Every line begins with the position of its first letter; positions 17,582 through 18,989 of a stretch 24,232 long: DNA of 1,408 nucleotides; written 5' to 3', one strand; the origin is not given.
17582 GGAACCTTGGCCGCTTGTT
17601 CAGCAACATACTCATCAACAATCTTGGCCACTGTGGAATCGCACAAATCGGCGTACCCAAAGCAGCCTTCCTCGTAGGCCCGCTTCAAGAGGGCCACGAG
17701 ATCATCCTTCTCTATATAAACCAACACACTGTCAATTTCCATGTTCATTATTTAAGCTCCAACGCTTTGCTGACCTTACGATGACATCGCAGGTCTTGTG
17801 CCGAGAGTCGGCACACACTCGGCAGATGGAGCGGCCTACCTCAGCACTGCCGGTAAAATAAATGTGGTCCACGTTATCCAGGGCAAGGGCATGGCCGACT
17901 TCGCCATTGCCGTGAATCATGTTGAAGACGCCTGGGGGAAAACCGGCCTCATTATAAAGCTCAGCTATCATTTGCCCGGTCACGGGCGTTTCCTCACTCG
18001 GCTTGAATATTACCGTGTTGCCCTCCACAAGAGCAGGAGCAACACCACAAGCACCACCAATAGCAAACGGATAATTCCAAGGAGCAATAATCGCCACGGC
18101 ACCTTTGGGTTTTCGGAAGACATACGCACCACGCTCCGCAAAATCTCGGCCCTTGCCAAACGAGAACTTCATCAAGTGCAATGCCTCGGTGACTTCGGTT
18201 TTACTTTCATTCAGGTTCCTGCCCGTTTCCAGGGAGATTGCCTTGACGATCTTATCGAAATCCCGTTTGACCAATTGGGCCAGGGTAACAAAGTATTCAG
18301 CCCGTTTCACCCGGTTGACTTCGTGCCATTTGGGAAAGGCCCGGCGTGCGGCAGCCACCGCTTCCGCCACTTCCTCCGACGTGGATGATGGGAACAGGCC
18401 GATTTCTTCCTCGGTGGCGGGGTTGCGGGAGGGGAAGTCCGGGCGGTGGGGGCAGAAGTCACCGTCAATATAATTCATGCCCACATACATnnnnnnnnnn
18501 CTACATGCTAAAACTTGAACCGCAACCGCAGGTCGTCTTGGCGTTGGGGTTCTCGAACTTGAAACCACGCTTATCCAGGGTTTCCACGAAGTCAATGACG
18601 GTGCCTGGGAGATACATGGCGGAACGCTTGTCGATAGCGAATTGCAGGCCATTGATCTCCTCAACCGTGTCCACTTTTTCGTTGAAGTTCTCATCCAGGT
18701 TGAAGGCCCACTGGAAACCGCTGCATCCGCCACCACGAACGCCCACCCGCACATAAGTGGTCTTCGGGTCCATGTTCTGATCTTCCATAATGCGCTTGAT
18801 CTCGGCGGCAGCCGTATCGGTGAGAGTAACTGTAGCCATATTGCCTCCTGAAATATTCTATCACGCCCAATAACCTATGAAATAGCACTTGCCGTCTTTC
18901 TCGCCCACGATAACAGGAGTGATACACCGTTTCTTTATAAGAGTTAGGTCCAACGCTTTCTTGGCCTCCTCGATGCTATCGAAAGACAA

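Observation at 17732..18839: Half an aldehyde dehydrogenase next to an A-type Fe-S carrier, with the decarboxylase 1.8 kb upstream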

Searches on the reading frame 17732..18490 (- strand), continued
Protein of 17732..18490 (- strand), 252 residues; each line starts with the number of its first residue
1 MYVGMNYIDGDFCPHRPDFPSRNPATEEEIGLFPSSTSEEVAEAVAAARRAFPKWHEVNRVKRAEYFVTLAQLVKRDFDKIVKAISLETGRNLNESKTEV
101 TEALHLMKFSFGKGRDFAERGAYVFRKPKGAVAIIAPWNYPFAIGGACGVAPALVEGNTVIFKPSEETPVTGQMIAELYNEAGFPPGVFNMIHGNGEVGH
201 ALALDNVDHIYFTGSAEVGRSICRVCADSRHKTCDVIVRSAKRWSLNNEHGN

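Call 44: search_protein_families(library=ncbifam, proteins=[window:17735-18490:-, L001:5965-7467:+], max_evalue=0.00001)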
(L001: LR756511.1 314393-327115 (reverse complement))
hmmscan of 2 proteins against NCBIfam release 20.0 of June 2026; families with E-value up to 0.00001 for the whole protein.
window:17735-18490:- (252 aa): 38 families (the best 25 are shown)
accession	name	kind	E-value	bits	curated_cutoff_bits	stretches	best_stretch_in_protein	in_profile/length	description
NF006992.0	PRK09457.1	subfamily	4.4e-46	157.5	514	1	6-231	3-237/487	succinylglutamate-semialdehyde dehydrogenase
NF042993.1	AlphKGSA_gudD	equivalog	1.7e-45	155.7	770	1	5-228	5-241/481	alpha-ketoglutaric semialdehyde dehydrogenase GucD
TIGR01804.1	BADH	equivalog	7e-45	153.4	668.6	1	7-229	1-235/467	betaine-aldehyde dehydrogenase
TIGR03240.1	arg_catab_astD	equivalog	2.2e-43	148.7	579.3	1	7-230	2-234/484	succinylglutamate-semialdehyde dehydrogenase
TIGR03216.1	OH_muco_semi_DH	equivalog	1.4e-42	146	693.25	1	6-230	3-243/481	2-hydroxymuconic semialdehyde dehydrogenase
NF006916.0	PRK09407.1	equivalog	2.6e-42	145.1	521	1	17-227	34-254/526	succinic semialdehyde dehydrogenase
TIGR02299.1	HpaE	equivalog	2.8e-42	144.9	638.35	1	7-230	4-238/488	5-carboxymethyl-2-hydroxymuconate semialdehyde dehydrogenase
NF010000.0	PRK13473.1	subfamily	4.9e-42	144.1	615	1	21-233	21-243/475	aminobutyraldehyde dehydrogenase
NF052305.1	DioxValDhHalo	equivalog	6.1e-41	140.8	750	1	5-231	6-245/483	2,5-dioxovalerate dehydrogenase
NF002852.0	PRK03137.1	subfamily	3.9e-40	138.1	648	1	8-227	41-271/514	L-glutamate gamma-semialdehyde dehydrogenase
NF009725.0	PRK13252.1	equivalog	5.6e-40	137.2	593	1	5-229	8-243/488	betaine-aldehyde dehydrogenase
NF007497.0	PRK10090.1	equivalog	8.5e-40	136.9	500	1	5-234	8-249/480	aldehyde dehydrogenase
NF045735.1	PaDhStyDPseudo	equivalog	1.7e-39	135.9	850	1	18-230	19-249/483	phenylacetaldehyde dehydrogenase StyD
TIGR01780.1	SSADH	subfamily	3e-38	131.9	646.35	1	23-230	3-220/448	succinate-semialdehyde dehydrogenase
NF008869.0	PRK11904.1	equivalog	4.8e-38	130.6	747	1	24-236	570-794/1042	bifunctional proline dehydrogenase/L-glutamate gamma-semialdehyde dehydrogenase PutA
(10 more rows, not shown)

L001:5965-7467:+ (501 aa): 42 families (the best 25 are shown)
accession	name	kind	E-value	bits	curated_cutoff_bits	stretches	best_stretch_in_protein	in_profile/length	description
NF042993.1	AlphKGSA_gudD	equivalog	9.9e-110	367.5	770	1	14-466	5-458/481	alpha-ketoglutaric semialdehyde dehydrogenase GucD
TIGR01804.1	BADH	equivalog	1.3e-100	337.1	668.6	1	26-477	13-461/467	betaine-aldehyde dehydrogenase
NF010000.0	PRK13473.1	subfamily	1.1e-98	330.9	615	1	15-476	5-461/475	aminobutyraldehyde dehydrogenase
NF007497.0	PRK10090.1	equivalog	2.9e-98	329.7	500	1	14-471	8-461/480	aldehyde dehydrogenase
NF009725.0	PRK13252.1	equivalog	4.2e-96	322.3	593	1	14-478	8-470/488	betaine-aldehyde dehydrogenase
NF002852.0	PRK03137.1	subfamily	9e-95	318.4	648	1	9-468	33-492/514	L-glutamate gamma-semialdehyde dehydrogenase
TIGR02299.1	HpaE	equivalog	1.3e-94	317.6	638.35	1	15-488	3-477/488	5-carboxymethyl-2-hydroxymuconate semialdehyde dehydrogenase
NF052305.1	DioxValDhHalo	equivalog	3.6e-94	316.4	750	1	13-466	5-458/483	2,5-dioxovalerate dehydrogenase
NF006916.0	PRK09407.1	equivalog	3.5e-89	299.8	521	1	14-487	22-492/526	succinic semialdehyde dehydrogenase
TIGR01780.1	SSADH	subfamily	4.4e-89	299.4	646.35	1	31-472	2-437/448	succinate-semialdehyde dehydrogenase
NF006992.0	PRK09457.1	subfamily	6.3e-88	295.5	514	1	16-474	4-457/487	succinylglutamate-semialdehyde dehydrogenase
NF045735.1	PaDhStyDPseudo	equivalog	1.6e-87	294.2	850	1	15-480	5-474/483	phenylacetaldehyde dehydrogenase StyD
NF040648.1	lactal_redase_Meth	equivalog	2.3e-86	290.6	650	1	16-469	2-444/463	lactaldehyde dehydrogenase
TIGR03216.1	OH_muco_semi_DH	equivalog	8.1e-86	288.5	693.25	1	14-470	2-462/481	2-hydroxymuconic semialdehyde dehydrogenase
TIGR01237.1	D1pyr5carbox2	equivalog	8.5e-86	288.7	659.65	1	12-469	32-490/511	L-glutamate gamma-semialdehyde dehydrogenase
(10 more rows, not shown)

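Call 47: fold_search(model_id=the predicted structure, library=pdb)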
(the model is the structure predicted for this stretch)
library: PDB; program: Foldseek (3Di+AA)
matches with E <= 10: 993; with E <= 0.001: 694
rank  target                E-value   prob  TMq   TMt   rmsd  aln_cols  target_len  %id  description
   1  2id2_A                7.1e-21  1.00  0.85  0.46   5.1       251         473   29  GAPN T244S mutant X-ray structure at 2.5 A (released 2007-09-18)
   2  5exf_F                1.3e-20  1.00  0.84  0.44   5.0       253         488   30  Thermostable aldehyde dehydrogenase from Pyrobaculum sp.1860 complexed with NADP+ (released 2016-12-07)
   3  1euh_A                1.4e-20  1.00  0.85  0.46   5.0       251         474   29  APO FORM OF A NADP DEPENDENT ALDEHYDE DEHYDROGENASE FROM STREPTOCOCCUS MUTANS (released 1999-07-22)
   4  5euy_B                1.7e-20  1.00  0.84  0.44   5.0       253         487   29  Thermostable aldehyde dehydrogenase from Pyrobaculum sp.1860 complexed with NADP+ (released 2016-11-30)
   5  5ekc_E                1.9e-20  1.00  0.84  0.44   5.0       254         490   30  Thermostable aldehyde dehydrogenase from Pyrobaculum sp.1860 complexed with NADP+ (released 2016-11-16)
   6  2id2_C                3.0e-20  1.00  0.86  0.46   5.0       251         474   29  GAPN T244S mutant X-ray structure at 2.5 A (released 2007-09-18)
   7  4nmj_G                3.2e-20  1.00  0.85  0.45   5.0       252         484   30  Thermostable aldehyde dehydrogenase from Pyrobaculum sp. complexed with NADP+ at 2 A resolution (released 2014-11-19)
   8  9dla_C                3.4e-20  1.00  0.86  0.47   4.7       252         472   30  Streptococcus pneumoniae GAPN with NADP+ (released 2025-09-24)
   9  9dla_A                3.4e-20  1.00  0.86  0.46   4.7       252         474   30  Streptococcus pneumoniae GAPN with NADP+ (released 2025-09-24)
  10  4nmj_F                3.4e-20  1.00  0.83  0.44   5.1       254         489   30  Thermostable aldehyde dehydrogenase from Pyrobaculum sp. complexed with NADP+ at 2 A resolution (released 2014-11-19)
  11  2w8p                  4.1e-20  1.00  0.84  0.45   5.0       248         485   29  The crystal structure of human C340A SSADH (released 2009-06-09)
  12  5exf_A                4.6e-20  1.00  0.84  0.44   5.0       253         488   30  Thermostable aldehyde dehydrogenase from Pyrobaculum sp.1860 complexed with NADP+ (released 2016-12-07)
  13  4kna_A                5.1e-20  1.00  0.84  0.44   4.8       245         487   30  Crystal structure of an N-succinylglutamate 5-semialdehyde dehydrogenase from Burkholderia thailandensis (released 2013-06-05)
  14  2esd_A                5.8e-20  1.00  0.86  0.46   4.5       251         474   29  Crystal Structure of thioacylenzyme intermediate of an Nadp Dependent Aldehyde Dehydrogenase (released 2006-05-02)
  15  2w8n                  5.8e-20  1.00  0.84  0.45   4.6       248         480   30  The crystal structure of the oxidized form of human SSADH (released 2009-06-09)
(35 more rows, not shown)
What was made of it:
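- Foldseek TM 0.83-0.86 to ALDH NAD domains (call 47).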

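Call 50: search_solved_structures(query=L001:5965-7467:+, show_alignments=1, max_evalue=1e-80)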
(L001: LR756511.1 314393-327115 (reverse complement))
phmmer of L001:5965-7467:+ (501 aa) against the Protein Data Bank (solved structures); distinct sequences matched with E-value up to 1e-80: 0.

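Call 51: search_solved_structures(query=L001:5965-7467:+, show_alignments=2, max_evalue=1e-62)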
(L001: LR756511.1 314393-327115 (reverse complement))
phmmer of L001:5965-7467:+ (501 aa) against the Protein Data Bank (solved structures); distinct sequences matched with E-value up to 1e-62: 116 (the best 60 are shown).
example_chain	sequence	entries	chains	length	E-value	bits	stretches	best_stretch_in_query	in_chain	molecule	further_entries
6vr6_A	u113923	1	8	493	1.7e-77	264.5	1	30-477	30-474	4-trimethylaminobutyraldehyde dehydrogenase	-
6vwf_A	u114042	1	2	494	1.7e-77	264.5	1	30-477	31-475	4-trimethylaminobutyraldehyde dehydrogenase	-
6qak_A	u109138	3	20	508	1.9e-77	264.3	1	30-477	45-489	4-trimethylaminobutyraldehyde dehydrogenase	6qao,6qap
7rad_A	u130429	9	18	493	1.4e-76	261.4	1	12-470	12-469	Aldehyde dehydrogenase X, mitochondrial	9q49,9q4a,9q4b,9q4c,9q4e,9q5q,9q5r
7mjc_A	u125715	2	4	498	1.4e-76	261.4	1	12-470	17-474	Aldehyde dehydrogenase X, mitochondrial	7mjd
7kqv_A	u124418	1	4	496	5.9e-76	259.4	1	27-470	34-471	Aldehyde dehydrogenase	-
6s6w_A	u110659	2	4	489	7.3e-75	255.8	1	16-470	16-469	Aldehyde dehydrogenase family 1 member A3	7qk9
6te5_A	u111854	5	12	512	7.4e-75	255.7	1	16-470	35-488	Aldehyde dehydrogenase family 1 member A3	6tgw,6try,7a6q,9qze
5fhz_A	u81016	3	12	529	8.3e-75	255.6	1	16-470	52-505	Aldehyde dehydrogenase family 1 member A3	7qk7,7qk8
4pz2_A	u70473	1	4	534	8.8e-75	255.5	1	30-477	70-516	ZmALDH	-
1a4s_A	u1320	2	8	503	1.2e-74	255.1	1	12-479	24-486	BETAINE ALDEHYDE DEHYDROGENASE | PROTEIN (ALDEHYDE DEHYDROGENASE)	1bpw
6fku_A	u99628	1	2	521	2.7e-74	253.9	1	32-473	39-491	Aldehyde dehydrogenase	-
6fkv_A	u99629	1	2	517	2.8e-74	253.8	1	32-473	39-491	Aldehyde dehydrogenase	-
6fjx_A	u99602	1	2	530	2.9e-74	253.8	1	32-473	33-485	Aldehyde dehydrogenase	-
6fk3_A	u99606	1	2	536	3e-74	253.7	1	32-473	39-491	Aldehyde dehydrogenase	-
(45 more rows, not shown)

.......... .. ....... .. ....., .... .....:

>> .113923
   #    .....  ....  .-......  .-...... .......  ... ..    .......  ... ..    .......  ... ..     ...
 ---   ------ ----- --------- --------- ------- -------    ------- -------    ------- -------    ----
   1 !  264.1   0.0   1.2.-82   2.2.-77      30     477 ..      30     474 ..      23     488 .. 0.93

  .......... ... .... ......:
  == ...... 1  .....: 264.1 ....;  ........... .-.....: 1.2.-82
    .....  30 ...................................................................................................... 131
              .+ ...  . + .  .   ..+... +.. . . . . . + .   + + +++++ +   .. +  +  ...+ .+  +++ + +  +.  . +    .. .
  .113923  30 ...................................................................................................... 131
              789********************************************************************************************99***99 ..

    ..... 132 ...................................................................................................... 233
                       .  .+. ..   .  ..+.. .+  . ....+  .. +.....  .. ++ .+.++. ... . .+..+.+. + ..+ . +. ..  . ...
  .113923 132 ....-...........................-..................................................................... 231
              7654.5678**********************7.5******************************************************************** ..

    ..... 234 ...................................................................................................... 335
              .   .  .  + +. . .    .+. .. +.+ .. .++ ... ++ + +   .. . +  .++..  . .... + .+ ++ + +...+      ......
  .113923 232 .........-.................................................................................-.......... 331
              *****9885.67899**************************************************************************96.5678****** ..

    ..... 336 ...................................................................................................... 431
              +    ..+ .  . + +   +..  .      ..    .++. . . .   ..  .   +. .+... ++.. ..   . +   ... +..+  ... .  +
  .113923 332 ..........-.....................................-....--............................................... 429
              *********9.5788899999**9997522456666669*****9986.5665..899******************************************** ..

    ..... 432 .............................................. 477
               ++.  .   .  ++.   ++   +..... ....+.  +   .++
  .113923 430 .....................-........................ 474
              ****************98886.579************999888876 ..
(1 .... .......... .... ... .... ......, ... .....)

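Call 62: search_protein_families(library=padloc, proteins=[window:17735-18490:-], max_evalue=0.01)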
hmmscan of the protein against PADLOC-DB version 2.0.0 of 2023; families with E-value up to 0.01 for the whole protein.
window:17735-18490:- (252 aa): 0 families

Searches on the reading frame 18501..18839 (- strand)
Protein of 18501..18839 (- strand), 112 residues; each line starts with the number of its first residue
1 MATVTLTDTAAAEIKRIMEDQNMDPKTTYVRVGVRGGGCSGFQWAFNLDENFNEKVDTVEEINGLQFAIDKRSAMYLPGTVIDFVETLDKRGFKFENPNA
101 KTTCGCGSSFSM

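Call 3: search_protein_families(library=pfam, proteins=[window:18501-18839:-], max_evalue=0.1)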
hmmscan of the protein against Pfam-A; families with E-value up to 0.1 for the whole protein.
window:18501-18839:- (112 aa): 1 family
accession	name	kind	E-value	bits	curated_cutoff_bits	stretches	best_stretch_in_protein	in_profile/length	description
PF01521.26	Fe-S_biosyn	-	4.3e-19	69.2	26.3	1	4-107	3-109/110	Iron-sulphur cluster biosynthesis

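Call 25: search_protein_families(library=phrogs, proteins=[window:18504-18839:-], max_evalue=0.01)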
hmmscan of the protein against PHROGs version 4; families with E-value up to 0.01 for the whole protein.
window:18504-18839:- (112 aa): 2 families
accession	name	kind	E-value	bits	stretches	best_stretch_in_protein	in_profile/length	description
phrog_17776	-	unknown function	5.3e-31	108.2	1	3-111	6-111/112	-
phrog_33188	-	unknown function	0.003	18.7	0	80-102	12-33/42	-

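Call 33: find_related_loci(query=A1, collection=viral_contigs, flank=6000)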
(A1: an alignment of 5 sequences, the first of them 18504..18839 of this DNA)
Query A1 (112 aa) in viral_contigs; peptide patterns used: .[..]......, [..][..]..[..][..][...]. (x = any residue, [..] = any of these).
600 stretches matched a pattern (row limit reached: there are more); 583 encode a relative of the query (tblastn E <= 1e-3); the best 80 are kept; 80 distinct loci.
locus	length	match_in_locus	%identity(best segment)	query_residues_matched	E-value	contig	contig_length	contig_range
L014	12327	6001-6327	61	4-112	5e-45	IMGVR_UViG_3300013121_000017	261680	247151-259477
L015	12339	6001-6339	50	4-112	7e-34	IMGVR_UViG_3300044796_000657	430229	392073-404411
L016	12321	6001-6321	51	3-111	1e-31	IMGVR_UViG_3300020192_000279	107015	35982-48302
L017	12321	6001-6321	51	3-111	1e-31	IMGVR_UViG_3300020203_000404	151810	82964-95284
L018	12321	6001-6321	51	3-111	1e-31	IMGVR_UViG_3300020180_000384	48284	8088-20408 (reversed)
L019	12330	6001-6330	48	4-111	4e-31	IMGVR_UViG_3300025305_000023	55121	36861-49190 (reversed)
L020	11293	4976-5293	49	1-112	4e-30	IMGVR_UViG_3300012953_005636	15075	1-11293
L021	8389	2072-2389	45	1-112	2e-27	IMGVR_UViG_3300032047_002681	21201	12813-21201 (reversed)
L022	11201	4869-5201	42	1-112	1e-27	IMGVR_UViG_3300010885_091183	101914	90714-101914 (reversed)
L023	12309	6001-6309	46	4-112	2e-27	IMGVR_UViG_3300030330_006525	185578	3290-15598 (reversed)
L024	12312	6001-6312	45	4-112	3e-27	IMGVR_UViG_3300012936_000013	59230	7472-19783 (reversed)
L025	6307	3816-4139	44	1-111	3e-27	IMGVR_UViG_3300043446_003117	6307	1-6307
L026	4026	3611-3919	46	4-112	4e-27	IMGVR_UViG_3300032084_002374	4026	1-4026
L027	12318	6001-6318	48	4-112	7e-27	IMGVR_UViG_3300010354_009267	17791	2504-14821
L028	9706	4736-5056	45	4-112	8e-27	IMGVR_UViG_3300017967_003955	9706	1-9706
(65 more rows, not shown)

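Call 44: search_protein_families(library=ncbifam, proteins=[window:18504-18839:-], max_evalue=0.00001)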
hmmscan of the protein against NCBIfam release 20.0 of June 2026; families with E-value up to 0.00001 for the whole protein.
window:18504-18839:- (112 aa): 9 families
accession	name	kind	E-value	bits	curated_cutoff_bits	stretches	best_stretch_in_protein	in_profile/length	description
TIGR00049.1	TIGR00049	subfamily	3.1e-33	114.1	58.8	1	4-111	1-105/106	iron-sulfur cluster assembly accessory protein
NF010147.0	PRK13623.1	equivalog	7.6e-31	106.7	117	1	3-112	9-115/115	iron-sulfur cluster insertion protein ErpA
TIGR01997.1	sufA_proteo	equivalog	3.6e-26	91.4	136.2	1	3-111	2-106/107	Fe-S cluster assembly scaffold SufA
TIGR02011.1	IscA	equivalog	3.8e-23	81.8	150.6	1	4-111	1-104/105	iron-sulfur cluster assembly protein IscA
NF007049.0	PRK09502.1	equivalog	6.4e-22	77.7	181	1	3-111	2-106/107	iron-sulfur cluster assembly protein IscA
NF007050.0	PRK09504.1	equivalog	9.9e-20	70.8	161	1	3-111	17-121/122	Fe-S cluster assembly scaffold SufA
NF038090.1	IscA_HesB_Se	subfamily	2.7e-12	46.9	85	1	4-108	2-101/101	IscA/HesB family protein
TIGR01911.1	HesB_rel_seleno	subfamily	6.4e-07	29.9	66.35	1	1-95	1-91/92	HesB-like protein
TIGR03341.1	YhgI_GntY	equivalog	5.7e-06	26.2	269.35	1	4-102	1-97/190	Fe-S biogenesis protein NfuA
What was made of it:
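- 18501..18839 (-): A-type Fe-S carrier (IscA/ErpA family, 112 aa), ancestral upstream neighbour of the ALDH (immediately upstream in most relatives). Pfam and NCBIfam matches (calls 3, 44).
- Checked: The erpA/IscA-like gene (18839..18501) is confirmed: Pfam Fe-S_biosyn E 4e-19 and TIGR00049 at 114 bits against a cutoff of 58.8 (calls 3, 44).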

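Call 59: search_protein_families(library=pfam, proteins=[L014:7840-8388:+, L014:8325-8984:+, L014:6343-7803:+, L014:9577-9987:+, L014:4807-5988:+], max_evalue=0.01)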
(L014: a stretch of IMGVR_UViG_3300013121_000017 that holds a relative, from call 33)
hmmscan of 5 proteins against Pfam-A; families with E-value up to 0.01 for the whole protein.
L014:7840-8388:+ (183 aa): 0 families

L014:8325-8984:+ (220 aa): 0 families

L014:6343-7803:+ (487 aa): 1 family
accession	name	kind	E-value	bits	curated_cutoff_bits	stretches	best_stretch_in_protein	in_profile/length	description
PF00171.27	Aldedh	-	6.2e-125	417.8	23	1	10-461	1-449/461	Aldehyde dehydrogenase family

L014:9577-9987:+ (137 aa): 0 families

L014:4807-5988:+ (394 aa): 0 families
